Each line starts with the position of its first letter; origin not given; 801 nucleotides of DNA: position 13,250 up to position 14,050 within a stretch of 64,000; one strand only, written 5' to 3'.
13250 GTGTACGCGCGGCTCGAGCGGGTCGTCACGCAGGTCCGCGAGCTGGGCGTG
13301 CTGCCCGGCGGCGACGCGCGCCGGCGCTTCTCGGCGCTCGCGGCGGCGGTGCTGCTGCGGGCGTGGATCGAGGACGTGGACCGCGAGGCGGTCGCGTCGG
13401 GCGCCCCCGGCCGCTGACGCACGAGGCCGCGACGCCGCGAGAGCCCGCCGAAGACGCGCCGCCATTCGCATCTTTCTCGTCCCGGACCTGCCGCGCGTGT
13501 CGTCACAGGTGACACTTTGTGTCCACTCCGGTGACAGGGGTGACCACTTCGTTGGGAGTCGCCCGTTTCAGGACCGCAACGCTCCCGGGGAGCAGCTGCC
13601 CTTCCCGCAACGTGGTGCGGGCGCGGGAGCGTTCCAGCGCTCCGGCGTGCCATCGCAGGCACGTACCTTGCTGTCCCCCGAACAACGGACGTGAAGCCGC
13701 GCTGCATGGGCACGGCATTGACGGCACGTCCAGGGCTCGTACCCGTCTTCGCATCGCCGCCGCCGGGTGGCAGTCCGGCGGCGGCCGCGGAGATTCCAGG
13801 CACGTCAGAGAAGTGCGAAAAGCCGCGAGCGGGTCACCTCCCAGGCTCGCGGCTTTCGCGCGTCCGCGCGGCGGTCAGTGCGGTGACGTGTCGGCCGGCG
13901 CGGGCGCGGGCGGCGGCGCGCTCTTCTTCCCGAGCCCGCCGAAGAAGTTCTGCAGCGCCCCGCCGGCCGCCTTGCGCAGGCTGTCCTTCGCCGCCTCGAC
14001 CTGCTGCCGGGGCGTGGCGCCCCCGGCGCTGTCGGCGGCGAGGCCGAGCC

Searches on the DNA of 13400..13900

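Call 71: search_rna_families(source=window, start=13400, end=13900, threshold=evalue, max_evalue=1)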
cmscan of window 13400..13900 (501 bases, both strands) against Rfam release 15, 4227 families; matches with E-value up to 1: 1.
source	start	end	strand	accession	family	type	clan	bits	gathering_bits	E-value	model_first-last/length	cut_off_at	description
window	13746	13800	-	RF02930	aspS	Cis-reg;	-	24.8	42.5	0.055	1-79/79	no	aspS RNA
